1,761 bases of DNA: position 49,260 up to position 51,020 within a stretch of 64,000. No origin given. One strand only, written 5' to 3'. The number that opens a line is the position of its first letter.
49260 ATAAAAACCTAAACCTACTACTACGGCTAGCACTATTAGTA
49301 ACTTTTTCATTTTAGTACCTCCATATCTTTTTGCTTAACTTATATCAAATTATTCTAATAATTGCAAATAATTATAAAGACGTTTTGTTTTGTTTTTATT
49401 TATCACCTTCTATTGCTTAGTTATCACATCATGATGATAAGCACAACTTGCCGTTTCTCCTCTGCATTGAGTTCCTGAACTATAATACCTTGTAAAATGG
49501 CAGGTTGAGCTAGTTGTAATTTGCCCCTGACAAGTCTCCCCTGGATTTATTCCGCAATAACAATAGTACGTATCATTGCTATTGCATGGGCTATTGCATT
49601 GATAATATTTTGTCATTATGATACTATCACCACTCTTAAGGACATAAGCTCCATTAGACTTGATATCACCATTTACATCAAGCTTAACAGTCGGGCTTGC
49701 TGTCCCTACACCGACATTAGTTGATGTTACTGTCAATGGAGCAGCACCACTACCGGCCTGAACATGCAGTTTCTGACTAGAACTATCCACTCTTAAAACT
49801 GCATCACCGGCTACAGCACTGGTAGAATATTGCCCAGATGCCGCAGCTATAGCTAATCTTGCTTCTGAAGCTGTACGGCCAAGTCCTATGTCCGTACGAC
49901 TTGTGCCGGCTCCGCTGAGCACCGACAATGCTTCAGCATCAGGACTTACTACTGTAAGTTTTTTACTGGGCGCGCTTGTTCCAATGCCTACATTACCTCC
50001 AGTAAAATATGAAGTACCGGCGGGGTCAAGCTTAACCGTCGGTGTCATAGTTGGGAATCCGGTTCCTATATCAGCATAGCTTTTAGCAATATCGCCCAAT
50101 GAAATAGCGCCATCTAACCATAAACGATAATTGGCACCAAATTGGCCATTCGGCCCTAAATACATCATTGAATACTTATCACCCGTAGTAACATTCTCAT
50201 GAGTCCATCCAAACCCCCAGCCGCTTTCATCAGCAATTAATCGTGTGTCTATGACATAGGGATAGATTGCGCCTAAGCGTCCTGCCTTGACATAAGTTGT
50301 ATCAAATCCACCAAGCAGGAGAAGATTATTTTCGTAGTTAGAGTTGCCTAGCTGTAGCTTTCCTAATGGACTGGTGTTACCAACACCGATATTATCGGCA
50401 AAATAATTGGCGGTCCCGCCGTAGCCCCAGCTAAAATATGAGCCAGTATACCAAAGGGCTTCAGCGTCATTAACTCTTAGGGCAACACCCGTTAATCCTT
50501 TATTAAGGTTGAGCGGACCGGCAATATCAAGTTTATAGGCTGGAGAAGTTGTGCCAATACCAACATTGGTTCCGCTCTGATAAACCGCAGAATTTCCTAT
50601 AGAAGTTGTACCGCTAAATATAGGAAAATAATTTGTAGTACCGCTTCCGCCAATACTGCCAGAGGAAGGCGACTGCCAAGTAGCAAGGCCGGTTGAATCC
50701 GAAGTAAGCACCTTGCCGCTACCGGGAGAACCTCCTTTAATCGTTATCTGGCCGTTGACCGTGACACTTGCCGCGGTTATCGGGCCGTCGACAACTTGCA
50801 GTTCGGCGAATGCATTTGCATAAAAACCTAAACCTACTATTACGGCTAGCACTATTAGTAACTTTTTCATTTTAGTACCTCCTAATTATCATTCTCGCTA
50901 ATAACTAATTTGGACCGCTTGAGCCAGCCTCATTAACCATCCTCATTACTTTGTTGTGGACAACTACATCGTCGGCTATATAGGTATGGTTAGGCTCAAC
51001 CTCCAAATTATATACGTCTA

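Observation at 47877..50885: Tandem secreted paralogs: near-identical 5' ends including the RBS, but unrelated Cys-rich C-terminal tips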

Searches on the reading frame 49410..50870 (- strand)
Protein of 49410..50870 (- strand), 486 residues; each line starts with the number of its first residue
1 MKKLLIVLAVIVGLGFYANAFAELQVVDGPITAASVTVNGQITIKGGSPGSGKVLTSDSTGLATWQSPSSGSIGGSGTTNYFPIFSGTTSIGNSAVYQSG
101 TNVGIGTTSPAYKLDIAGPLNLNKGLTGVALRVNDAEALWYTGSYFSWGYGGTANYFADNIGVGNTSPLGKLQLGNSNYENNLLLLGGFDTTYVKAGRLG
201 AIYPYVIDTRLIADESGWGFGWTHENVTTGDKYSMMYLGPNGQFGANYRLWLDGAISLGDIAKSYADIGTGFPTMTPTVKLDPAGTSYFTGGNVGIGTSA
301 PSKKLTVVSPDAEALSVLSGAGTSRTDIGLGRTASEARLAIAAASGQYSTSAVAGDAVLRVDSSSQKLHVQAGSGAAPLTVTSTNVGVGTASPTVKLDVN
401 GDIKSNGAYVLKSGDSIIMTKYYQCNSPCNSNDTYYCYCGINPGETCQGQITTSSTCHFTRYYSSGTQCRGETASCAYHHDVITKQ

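Call 5: search_protein_families(library=pfam, proteins=[window:49410-50870:-], max_evalue=1)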
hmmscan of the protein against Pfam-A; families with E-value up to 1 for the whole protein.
window:49410-50870:- (486 aa): 0 families

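Call 6: search_protein_families(library=phrogs, proteins=[window:49410-50870:-], max_evalue=1)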
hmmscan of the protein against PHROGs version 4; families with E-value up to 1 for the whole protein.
window:49410-50870:- (486 aa): 7 families
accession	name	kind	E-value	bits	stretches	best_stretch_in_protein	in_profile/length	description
phrog_9942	-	tail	1.7e-09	37.3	2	291-405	185-299/1178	tail fiber protein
phrog_3269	-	tail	0.00026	20.7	1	380-436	22-72/689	tail protein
phrog_28668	-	unknown function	0.00069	20.6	1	95-128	24-56/153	-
phrog_9563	-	unknown function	0.0023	19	0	382-404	14-36/85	-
phrog_13535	-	unknown function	0.054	14.4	0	382-404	14-36/147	-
phrog_29752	-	unknown function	0.13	13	0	356-453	85-174/195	-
phrog_23769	-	unknown function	0.39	11.8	0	101-117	42-58/59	-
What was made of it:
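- Weak PHROG tail-fibre hits (phrog_9942, 1.7e-9; call 6).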

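Call 7: search_protein_families(library=ncbifam, proteins=[window:49410-50870:-], max_evalue=1)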
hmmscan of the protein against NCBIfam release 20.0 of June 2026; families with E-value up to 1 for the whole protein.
window:49410-50870:- (486 aa): 1 family
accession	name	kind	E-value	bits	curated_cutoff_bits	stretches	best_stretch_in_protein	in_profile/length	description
NF040843.1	SE2200_fam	equivalog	0.29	11.3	30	1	1-18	1-17/33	SE2200 family small protein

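Call 8: find_encoding_contigs(protein=window:49410-50870:-, flank=10000, max_places=6)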
Protein window:49410-50870:- (486 aa): 1 contig read that carries it; 1 place shown.
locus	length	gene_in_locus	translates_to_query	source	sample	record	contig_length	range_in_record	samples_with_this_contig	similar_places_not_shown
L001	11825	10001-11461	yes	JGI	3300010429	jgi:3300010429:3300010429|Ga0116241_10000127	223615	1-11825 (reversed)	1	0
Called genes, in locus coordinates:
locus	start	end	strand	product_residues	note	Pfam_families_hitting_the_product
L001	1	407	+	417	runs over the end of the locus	PF13167:GTP-bdg_N, PF00005:ABC_tran (faint), PF16360:GTP-bdg_M, PF03193:RsgA_GTPase (faint), PF00009:GTP_EFTU (faint), PF02421:FeoB_N, PF01926:MMR_HSR1, PF19275:HflX_C, +2 more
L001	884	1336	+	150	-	-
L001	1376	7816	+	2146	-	PF17803:Cadherin_4, PF17892:Cadherin_5, PF17963:Big_9, PF17803:Cadherin_4, PF17963:Big_9, PF17803:Cadherin_4, PF17892:Cadherin_5, PF17963:Big_9, +7 more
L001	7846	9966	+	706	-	PF17803:Cadherin_4, PF17892:Cadherin_5, PF17963:Big_9, PF17803:Cadherin_4, PF17963:Big_9, PF17803:Cadherin_4, PF17892:Cadherin_5, PF17963:Big_9, +4 more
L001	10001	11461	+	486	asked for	-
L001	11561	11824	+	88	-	?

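Call 12: find_homologous_proteins(query=window:49410-50870:-, max_evalue=0.001)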
Query window:49410-50870:- (486 aa): 1148 proteins with E <= 0.001 among 8000 candidates; the best 120 are listed.
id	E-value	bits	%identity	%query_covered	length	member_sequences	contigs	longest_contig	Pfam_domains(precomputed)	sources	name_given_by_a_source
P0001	3.3e-155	536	61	88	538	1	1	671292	-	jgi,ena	-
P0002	8.3e-137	475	58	91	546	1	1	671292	-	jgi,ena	-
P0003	3.5e-125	437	65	63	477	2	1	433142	-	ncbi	-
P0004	2.5e-123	431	64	63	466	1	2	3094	-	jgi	-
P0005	3.0e-95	338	57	28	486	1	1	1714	-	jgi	jgi:hypothetical protein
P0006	2.5e-94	335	75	24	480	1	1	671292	-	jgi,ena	-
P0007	1.5e-82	296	45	29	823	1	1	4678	-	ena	-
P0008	6.2e-66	241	67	24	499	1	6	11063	-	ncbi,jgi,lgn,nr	ncbi:MAG: hypothetical protein FJZ10_05680 [Candidatus Omnitrophica bacterium]|nr:hypothetical prote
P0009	1.2e-58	217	54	34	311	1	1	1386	-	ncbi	-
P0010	1.8e-50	190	30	76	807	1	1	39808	-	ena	-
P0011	6.0e-44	169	35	28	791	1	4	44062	PF13385.14,PF13884.12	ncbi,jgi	-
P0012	3.3e-42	163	43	22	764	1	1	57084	-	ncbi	-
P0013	2.9e-38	150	42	26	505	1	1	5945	-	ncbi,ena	-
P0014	2.2e-34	137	32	75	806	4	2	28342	-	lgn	-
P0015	6.2e-34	136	58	17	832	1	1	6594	PF13884.12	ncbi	-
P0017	1.9e-33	134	40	34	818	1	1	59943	PF07081.19,PF13884.12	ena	-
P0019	3.1e-33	134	35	28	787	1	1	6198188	PF13385.14,PF13884.12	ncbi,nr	ncbi:MAG: tail fiber domain-containing protein [Phycisphaerales bacterium]|nr:MAG: tail fiber domain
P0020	4.0e-33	133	59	17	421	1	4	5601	PF13884.12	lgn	-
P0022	4.7e-31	126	57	26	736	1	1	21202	PF26696.1,PF13884.12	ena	-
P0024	3.3e-30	124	46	24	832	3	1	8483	PF13884.12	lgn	-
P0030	1.0e-28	119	64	19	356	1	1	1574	PF13884.12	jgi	jgi:hypothetical protein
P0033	4.6e-28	116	44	30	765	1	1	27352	PF00415.25,PF13884.12,PF13540.13,PF25390.2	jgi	jgi:alpha-tubulin suppressor-like RCC1 family protein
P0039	2.7e-26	111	31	70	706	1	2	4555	PF13884.12,PF04917.18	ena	-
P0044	4.6e-25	107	72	14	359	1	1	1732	PF13884.12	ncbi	-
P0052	5.8e-24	103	47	22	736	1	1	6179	PF13884.12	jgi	-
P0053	6.9e-24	103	72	14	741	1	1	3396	PF13884.12,PF13540.13,PF25390.2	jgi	jgi:hypothetical protein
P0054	8.1e-24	102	58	17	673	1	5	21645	PF13884.12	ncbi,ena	-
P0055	9.2e-24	102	63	14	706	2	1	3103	PF13884.12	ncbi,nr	ncbi:MAG TPA: hypothetical protein DDW27_10800 [Bacteroidales bacterium]|nr:hypothetical protein [Ba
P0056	1.7e-23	101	27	76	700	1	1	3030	PF13884.12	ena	-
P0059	3.6e-23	100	60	15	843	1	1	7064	PF13884.12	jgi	jgi:hypothetical protein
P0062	4.8e-23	100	75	13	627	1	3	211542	PF13884.12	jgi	jgi:hypothetical protein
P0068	4.3e-22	97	29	62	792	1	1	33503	PF13884.12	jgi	jgi:hypothetical protein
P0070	6.0e-22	96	68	14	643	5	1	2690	PF13884.12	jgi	-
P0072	6.7e-22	96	64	15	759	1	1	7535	PF13884.12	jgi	-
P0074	8.2e-22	96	61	14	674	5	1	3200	PF13884.12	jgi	jgi:hypothetical protein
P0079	1.2e-20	92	44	19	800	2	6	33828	PF13884.12,PF04917.18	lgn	-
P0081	1.4e-20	92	63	16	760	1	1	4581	PF13884.12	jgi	jgi:hypothetical protein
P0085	2.1e-20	91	37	19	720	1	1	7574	PF13884.12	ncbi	-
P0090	6.9e-20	90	57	18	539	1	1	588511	PF01391.24,PF13884.12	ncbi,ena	-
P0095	1.4e-19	88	34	24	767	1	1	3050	PF26696.1,PF13884.12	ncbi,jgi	jgi:hypothetical protein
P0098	2.0e-19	88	57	18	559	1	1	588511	PF01391.24,PF13884.12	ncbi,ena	-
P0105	3.4e-19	87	44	20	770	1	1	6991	PF13884.12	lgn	-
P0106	4.4e-19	87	28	65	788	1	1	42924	PF13884.12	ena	-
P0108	5.2e-19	87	34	23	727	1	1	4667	PF13884.12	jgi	jgi:hypothetical protein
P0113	1.3e-18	85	42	19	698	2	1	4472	PF13884.12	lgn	-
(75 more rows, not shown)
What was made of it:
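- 1148 homologues, many carrying PF13884 Peptidase_S74, and some named 'tail fiber domain-containing protein' (call 12). Homologues are often annotated as tail-fibre-domain proteins and carry the phage-type S74 chaperone (call 12).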

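Call 18: find_encoding_contigs(protein=P0001, flank=10000, max_places=3)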
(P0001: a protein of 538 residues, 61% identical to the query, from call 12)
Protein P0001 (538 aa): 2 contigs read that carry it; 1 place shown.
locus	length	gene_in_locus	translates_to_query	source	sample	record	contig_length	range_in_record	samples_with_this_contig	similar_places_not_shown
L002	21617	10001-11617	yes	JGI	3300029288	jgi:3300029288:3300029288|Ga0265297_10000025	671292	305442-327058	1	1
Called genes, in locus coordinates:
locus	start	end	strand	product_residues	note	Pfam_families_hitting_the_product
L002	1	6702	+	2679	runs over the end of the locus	PF17803:Cadherin_4, PF17892:Cadherin_5, PF17963:Big_9, PF17803:Cadherin_4, PF17892:Cadherin_5, PF17963:Big_9, PF17803:Cadherin_4, PF17892:Cadherin_5, +43 more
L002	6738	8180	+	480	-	-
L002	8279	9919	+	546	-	-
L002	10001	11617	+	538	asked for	-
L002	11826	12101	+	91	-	PF13411:MerR_1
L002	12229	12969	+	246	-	PF01628:HrcA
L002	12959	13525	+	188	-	PF01025:GrpE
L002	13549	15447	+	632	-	PF00012:HSP70, PF06723:MreB_Mbl, PF00012:HSP70, PF02782:FGGY_C (weak)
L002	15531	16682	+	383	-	PF00226:DnaJ, PF01556:DnaJ_C, PF00684:DnaJ_CXXCXGXG, PF27439:DnaJ_C_2 (weak)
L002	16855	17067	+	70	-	-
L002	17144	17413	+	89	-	PF04892:VanZ-LLP1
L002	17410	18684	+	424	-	PF06245:DUF1015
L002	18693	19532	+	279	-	PF17848:Zn_ribbon_ACC, PF01039:Carboxyl_trans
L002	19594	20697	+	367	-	PF00005:ABC_tran, PF02463:SMC_N (weak), PF17912:OB_MalK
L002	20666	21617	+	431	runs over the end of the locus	PF01590:GAF, PF13185:GAF_2, PF13492:GAF_3 (weak), PF00990:GGDEF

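Call 19: find_encoding_contigs(protein=P0006, flank=10000, max_places=3)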
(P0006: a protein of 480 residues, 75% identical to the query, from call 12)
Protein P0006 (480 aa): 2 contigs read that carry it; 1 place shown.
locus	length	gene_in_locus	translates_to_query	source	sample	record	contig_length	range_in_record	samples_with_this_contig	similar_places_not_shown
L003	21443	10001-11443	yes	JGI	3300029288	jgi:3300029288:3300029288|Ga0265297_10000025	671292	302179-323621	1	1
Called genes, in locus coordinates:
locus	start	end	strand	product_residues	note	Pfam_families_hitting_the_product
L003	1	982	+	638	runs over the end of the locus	PF02836:Glyco_hydro_2_C, PF01079:Hint, PF05203:Hom_end_hint (weak), PF07591:PT-HINT (weak)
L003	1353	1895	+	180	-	PF07963:N_methyl (weak)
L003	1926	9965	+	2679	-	PF17803:Cadherin_4, PF17892:Cadherin_5, PF17963:Big_9, PF17803:Cadherin_4, PF17892:Cadherin_5, PF17963:Big_9, PF17803:Cadherin_4, PF17892:Cadherin_5, +43 more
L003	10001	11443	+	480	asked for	-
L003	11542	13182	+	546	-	-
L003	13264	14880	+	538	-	-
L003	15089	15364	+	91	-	PF13411:MerR_1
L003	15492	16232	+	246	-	PF01628:HrcA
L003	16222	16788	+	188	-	PF01025:GrpE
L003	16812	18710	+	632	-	PF00012:HSP70, PF06723:MreB_Mbl, PF00012:HSP70, PF02782:FGGY_C (weak)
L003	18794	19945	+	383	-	PF00226:DnaJ, PF01556:DnaJ_C, PF00684:DnaJ_CXXCXGXG, PF27439:DnaJ_C_2 (weak)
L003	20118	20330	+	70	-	-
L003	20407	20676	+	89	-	PF04892:VanZ-LLP1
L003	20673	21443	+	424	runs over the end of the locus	PF06245:DUF1015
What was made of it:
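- The relative's 671-kb contig carries three intact tandem genes with the same features (call 19).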

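Call 23: find_encoding_contigs(protein=P0004, flank=10000, max_places=5)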
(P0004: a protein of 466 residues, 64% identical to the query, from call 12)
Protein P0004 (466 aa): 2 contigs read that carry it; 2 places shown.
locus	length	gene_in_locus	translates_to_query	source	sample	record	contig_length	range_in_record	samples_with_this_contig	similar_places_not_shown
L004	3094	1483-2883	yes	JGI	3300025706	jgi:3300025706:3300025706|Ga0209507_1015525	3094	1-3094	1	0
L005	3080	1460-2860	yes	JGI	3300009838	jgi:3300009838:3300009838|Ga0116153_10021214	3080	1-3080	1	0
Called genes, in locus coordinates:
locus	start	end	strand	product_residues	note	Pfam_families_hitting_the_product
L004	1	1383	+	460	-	?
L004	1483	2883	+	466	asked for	-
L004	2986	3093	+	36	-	?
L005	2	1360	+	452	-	?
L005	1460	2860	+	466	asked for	-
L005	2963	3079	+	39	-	?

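Call 24: find_encoding_contigs(protein=P0003, flank=3000, max_places=5)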
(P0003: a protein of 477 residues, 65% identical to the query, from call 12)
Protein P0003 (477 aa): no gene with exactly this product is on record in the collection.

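Call 29: list_cluster_members(proteins=[P0003, P0121])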
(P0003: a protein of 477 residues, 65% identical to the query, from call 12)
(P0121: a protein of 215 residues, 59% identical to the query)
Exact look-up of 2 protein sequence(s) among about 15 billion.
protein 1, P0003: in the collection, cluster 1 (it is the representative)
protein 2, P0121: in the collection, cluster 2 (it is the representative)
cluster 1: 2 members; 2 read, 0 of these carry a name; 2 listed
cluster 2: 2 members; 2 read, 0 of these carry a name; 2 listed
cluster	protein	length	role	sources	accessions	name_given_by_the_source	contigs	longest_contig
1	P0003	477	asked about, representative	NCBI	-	-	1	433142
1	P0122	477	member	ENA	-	-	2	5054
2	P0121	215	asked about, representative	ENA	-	-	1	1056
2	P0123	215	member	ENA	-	-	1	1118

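Call 31: find_encoding_contigs(protein=P0122, flank=6000, max_places=5)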
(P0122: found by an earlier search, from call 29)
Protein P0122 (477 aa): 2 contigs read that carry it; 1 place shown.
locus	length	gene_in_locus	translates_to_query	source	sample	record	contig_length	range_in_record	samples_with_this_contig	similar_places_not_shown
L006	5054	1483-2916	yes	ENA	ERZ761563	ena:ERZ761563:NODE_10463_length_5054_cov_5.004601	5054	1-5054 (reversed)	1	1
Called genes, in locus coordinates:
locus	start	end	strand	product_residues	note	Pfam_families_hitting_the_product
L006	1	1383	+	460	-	?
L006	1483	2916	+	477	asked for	-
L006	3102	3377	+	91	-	PF13411:MerR_1, PF13591:MerR_2 (weak)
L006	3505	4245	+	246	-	PF03444:WHD_HrcA (faint), PF01628:HrcA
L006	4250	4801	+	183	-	PF01025:GrpE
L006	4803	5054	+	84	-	?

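Call 34: search_solved_structures(query=window:49410-50870:-, max_evalue=1, show_alignments=3)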
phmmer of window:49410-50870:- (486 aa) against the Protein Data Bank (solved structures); distinct sequences matched with E-value up to 1: 1.
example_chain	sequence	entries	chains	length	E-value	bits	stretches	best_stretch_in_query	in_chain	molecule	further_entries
4jx0_A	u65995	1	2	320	0.26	13.3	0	268-369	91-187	hypothetical protein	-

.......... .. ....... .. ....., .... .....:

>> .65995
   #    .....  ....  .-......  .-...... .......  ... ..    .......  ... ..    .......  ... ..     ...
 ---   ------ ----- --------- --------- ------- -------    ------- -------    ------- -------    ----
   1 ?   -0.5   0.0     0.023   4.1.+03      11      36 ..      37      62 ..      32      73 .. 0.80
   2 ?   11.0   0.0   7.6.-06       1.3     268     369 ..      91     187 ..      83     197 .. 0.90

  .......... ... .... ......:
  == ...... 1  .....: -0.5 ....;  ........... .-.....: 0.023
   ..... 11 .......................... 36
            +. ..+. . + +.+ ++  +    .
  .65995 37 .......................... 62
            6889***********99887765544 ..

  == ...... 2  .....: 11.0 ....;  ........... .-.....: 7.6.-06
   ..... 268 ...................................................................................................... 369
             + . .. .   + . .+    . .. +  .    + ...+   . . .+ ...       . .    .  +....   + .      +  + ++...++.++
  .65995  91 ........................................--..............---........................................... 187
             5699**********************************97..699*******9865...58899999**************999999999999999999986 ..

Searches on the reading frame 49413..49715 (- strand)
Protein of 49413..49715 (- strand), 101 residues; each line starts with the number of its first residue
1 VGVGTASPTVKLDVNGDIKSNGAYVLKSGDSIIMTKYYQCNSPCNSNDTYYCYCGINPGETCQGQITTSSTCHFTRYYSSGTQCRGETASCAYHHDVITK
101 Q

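Call 54: find_homologous_proteins(query=window:49413-49715:-, max_evalue=0.01)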
Query seq(101 aa): 1 candidates shared short words with the query, none scored E <= 0.01.
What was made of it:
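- Tried and rejected: None found (call 54).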
